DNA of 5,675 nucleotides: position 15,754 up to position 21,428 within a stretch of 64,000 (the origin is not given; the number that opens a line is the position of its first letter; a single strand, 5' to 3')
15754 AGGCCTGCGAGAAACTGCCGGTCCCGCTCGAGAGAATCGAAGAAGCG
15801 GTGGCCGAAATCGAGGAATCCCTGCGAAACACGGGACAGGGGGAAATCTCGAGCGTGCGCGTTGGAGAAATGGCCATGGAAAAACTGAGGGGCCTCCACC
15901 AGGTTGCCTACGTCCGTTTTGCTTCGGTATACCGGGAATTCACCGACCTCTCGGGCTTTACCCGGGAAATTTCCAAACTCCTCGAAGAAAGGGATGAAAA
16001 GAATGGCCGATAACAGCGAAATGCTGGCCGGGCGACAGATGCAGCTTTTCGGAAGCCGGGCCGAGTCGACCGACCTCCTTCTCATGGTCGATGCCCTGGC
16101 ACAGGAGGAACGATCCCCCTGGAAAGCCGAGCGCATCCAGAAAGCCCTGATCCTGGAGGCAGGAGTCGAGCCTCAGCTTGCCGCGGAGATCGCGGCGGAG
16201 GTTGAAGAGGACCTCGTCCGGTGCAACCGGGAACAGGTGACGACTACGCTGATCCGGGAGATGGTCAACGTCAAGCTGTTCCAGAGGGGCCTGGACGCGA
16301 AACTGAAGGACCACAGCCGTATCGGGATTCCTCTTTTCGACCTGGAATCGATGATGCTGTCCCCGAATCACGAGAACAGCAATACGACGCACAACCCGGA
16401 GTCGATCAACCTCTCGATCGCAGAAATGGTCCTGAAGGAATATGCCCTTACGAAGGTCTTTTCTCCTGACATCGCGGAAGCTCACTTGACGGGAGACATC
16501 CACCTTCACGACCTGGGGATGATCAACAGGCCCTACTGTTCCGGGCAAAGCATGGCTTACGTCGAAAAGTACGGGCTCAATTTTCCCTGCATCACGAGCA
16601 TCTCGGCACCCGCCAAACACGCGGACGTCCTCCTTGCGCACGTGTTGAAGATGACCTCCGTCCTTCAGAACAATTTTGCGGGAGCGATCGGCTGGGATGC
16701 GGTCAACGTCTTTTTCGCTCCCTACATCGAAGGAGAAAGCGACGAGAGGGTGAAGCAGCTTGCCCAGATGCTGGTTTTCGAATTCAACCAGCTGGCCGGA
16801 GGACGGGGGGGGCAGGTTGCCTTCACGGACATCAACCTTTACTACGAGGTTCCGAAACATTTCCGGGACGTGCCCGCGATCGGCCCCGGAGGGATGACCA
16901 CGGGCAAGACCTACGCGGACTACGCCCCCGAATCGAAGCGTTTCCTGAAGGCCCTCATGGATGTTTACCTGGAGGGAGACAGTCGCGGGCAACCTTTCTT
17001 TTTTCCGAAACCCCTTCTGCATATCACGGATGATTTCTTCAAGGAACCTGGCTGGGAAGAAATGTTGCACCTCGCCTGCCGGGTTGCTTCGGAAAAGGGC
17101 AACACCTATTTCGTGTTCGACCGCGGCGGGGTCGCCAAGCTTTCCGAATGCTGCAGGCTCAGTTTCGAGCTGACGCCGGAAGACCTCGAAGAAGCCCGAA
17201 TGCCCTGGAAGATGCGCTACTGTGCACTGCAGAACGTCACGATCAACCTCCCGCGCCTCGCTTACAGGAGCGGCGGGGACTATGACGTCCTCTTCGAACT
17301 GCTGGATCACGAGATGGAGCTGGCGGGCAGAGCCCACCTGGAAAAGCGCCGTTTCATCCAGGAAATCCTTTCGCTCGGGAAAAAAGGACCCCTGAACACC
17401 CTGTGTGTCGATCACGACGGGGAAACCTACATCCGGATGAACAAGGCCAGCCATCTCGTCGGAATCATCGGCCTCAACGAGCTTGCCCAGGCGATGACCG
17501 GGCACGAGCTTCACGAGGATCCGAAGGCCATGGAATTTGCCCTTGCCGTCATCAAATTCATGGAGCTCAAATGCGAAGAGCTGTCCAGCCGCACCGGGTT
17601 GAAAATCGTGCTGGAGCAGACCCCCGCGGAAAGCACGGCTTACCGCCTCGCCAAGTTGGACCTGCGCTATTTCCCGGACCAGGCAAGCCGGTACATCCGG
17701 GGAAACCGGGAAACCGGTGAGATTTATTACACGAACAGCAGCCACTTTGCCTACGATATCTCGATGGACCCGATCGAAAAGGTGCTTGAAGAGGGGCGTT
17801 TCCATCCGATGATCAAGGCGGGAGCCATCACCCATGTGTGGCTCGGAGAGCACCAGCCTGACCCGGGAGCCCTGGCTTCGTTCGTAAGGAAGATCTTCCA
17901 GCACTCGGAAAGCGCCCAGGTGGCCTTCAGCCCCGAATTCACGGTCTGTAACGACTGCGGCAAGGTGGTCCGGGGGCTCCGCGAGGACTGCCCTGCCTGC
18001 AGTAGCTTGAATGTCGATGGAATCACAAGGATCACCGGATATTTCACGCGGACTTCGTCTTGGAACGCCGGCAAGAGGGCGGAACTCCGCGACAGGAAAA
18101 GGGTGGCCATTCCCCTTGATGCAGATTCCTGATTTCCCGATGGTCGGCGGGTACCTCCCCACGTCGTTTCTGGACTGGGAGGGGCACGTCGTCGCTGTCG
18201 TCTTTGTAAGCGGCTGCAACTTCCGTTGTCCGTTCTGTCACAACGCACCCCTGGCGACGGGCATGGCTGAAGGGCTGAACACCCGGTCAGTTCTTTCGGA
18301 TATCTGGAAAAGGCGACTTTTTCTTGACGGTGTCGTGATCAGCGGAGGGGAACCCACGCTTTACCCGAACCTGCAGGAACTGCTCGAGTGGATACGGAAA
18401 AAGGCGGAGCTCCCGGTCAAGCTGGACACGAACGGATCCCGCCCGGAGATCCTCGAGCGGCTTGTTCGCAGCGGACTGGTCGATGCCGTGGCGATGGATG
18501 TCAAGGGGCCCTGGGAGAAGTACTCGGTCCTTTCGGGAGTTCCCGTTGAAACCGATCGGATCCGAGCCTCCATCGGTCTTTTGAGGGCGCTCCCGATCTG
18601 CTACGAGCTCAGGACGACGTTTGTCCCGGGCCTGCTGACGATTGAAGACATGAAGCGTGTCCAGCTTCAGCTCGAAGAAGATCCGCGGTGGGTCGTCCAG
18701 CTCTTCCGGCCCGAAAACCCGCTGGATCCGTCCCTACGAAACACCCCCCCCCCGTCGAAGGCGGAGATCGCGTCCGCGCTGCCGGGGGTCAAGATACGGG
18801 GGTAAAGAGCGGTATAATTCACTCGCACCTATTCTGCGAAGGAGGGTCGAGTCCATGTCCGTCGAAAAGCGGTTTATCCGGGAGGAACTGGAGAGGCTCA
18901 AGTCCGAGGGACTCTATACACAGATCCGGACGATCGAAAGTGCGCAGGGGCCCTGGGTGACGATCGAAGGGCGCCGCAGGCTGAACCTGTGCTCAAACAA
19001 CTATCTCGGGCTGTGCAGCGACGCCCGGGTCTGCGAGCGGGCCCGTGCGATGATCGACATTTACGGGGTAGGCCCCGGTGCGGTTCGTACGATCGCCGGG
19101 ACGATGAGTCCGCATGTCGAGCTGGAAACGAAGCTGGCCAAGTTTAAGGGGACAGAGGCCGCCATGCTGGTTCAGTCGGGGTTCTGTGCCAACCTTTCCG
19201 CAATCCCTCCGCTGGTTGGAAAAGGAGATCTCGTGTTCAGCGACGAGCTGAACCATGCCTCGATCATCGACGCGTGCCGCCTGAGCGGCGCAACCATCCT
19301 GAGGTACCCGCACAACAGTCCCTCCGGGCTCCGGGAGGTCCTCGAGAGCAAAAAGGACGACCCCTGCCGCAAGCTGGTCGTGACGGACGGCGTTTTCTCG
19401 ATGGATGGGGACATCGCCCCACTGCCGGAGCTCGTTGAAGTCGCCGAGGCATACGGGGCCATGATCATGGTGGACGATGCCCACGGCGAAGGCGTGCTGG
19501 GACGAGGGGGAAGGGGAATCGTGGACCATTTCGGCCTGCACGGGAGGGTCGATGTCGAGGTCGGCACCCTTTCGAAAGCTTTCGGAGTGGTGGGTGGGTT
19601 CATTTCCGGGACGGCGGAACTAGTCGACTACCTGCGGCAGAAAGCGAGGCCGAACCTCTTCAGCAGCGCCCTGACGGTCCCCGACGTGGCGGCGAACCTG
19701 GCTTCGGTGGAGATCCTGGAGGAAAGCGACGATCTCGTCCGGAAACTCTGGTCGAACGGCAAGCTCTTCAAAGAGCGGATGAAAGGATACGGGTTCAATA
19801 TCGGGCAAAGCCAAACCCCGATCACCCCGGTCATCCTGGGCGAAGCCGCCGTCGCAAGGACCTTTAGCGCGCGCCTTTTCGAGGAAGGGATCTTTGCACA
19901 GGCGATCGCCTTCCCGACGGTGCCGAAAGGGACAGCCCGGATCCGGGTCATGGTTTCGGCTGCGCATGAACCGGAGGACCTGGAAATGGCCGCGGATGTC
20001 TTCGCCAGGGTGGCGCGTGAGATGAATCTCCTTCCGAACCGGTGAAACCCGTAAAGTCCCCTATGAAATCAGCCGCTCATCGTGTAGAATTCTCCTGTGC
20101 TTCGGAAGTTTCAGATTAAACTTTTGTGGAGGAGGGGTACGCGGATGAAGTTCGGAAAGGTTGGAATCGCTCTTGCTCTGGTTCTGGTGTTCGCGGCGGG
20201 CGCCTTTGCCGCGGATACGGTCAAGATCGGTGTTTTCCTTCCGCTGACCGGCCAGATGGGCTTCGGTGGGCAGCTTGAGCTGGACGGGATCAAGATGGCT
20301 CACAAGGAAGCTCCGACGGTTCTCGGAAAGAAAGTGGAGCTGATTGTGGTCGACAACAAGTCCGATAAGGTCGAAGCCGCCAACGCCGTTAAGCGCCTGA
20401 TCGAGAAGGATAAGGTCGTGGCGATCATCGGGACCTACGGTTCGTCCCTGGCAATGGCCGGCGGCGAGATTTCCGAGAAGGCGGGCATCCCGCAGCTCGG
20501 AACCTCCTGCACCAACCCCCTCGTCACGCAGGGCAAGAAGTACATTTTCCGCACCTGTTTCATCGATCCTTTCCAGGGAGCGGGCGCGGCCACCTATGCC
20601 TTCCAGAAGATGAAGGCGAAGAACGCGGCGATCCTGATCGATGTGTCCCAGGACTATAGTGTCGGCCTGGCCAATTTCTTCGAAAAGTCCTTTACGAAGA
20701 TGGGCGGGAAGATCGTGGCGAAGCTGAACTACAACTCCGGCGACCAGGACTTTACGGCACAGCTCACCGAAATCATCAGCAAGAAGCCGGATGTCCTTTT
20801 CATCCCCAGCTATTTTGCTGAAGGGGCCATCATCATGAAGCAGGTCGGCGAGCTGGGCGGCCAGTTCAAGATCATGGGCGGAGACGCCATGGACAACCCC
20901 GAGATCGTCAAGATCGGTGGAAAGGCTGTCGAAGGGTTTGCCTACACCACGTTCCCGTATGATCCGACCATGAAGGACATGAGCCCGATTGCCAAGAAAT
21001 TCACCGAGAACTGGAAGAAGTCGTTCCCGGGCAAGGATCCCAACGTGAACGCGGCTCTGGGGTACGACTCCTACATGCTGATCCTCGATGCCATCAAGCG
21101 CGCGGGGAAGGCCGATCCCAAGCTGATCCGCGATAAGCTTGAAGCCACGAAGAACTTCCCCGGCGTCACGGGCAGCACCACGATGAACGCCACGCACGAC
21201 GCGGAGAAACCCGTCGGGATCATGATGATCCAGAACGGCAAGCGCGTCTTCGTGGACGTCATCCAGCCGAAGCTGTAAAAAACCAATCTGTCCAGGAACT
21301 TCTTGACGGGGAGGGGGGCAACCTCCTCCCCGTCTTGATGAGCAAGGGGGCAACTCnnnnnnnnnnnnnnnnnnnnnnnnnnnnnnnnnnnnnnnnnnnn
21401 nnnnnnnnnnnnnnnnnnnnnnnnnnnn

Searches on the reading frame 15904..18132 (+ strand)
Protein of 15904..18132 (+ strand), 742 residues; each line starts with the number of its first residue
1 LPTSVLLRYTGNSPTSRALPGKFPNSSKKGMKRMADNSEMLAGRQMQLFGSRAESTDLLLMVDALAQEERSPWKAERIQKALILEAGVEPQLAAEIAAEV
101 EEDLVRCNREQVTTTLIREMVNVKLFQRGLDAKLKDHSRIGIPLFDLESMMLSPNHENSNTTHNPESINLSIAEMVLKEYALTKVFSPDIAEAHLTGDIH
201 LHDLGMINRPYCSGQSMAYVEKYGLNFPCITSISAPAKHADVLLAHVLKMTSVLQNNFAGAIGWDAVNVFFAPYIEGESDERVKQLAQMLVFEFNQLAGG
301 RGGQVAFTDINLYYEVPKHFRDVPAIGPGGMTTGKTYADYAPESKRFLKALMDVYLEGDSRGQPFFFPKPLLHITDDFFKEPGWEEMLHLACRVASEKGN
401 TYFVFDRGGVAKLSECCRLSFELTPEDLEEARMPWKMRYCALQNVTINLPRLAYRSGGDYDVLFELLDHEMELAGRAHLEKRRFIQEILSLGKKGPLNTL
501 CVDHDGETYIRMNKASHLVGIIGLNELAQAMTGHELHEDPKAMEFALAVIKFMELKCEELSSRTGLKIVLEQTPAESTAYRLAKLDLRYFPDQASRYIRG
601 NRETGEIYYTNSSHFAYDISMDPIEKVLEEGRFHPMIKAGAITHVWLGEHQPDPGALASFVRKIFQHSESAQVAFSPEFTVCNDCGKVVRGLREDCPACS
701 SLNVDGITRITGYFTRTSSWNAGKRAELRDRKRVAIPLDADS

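Call 45: search_protein_families(library=pfam, max_evalue=0.000001, proteins=[window:15904-18132:+])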
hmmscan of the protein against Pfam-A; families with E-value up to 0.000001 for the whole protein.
window:15904-18132:+ (742 aa): 1 family
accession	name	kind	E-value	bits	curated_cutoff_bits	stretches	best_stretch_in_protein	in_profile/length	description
PF13597.11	NRDD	-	6.2e-152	507.6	26.2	1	157-732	1-560/562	Anaerobic ribonucleoside-triphosphate reductase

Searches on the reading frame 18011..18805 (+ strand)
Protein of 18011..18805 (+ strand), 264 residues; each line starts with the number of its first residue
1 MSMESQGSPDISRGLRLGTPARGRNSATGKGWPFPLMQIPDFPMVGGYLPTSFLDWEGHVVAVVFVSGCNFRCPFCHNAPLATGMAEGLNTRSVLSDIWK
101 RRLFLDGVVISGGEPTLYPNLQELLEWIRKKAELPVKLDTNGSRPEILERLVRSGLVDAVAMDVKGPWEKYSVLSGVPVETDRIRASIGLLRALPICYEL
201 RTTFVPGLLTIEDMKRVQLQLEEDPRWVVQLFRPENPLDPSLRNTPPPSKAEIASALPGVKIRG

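Call 45: search_protein_families(library=pfam, max_evalue=0.000001, proteins=[window:18011-18805:+])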
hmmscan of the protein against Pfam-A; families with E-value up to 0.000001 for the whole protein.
window:18011-18805:+ (264 aa): 2 families
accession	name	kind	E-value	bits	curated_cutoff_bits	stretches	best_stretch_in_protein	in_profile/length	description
PF04055.27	Radical_SAM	-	3.8e-19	69.9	29.5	1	64-208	2-151/166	Radical SAM superfamily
PF13353.11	Fer4_12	-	4.3e-10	40.4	22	1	60-169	6-118/137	4Fe-4S single cluster domain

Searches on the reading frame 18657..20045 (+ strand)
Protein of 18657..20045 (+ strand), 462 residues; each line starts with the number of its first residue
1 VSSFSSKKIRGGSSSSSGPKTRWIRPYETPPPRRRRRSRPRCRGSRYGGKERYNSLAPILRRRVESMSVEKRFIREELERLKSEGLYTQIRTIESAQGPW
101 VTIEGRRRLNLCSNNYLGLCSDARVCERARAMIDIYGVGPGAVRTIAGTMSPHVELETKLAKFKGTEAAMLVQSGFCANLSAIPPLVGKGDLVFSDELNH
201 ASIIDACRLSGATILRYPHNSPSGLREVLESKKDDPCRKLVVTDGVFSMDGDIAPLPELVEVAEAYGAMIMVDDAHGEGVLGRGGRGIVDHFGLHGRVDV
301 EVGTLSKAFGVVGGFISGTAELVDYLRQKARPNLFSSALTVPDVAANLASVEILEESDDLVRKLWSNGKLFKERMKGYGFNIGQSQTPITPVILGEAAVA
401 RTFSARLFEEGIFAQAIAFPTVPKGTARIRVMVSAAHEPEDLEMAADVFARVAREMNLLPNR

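Call 45: search_protein_families(library=pfam, max_evalue=0.000001, proteins=[window:18657-20045:+])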
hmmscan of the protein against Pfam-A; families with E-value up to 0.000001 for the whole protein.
window:18657-20045:+ (462 aa): 1 family
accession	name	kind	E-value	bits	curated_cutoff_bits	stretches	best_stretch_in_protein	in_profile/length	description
PF00155.27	Aminotran_1_2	-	9.6e-59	199.8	19.7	1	109-448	4-360/361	Aminotransferase class I and II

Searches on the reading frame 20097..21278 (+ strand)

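Call 45: search_protein_families(library=pfam, max_evalue=0.000001, proteins=[window:20097-21278:+])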
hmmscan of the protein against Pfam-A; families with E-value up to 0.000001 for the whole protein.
window:20097-21278:+ (393 aa): 3 families
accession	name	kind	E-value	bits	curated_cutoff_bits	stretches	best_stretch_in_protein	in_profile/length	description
PF13458.12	Peripla_BP_6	-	6.6e-61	207.3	31.7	1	41-381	1-342/343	Periplasmic binding protein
PF01094.35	ANF_receptor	-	2.1e-23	83.4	25.4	1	71-370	15-341/353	Receptor family ligand binding region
PF13433.12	Peripla_BP_5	-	3.7e-19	69.5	27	2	42-117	1-79/363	Periplasmic binding protein domain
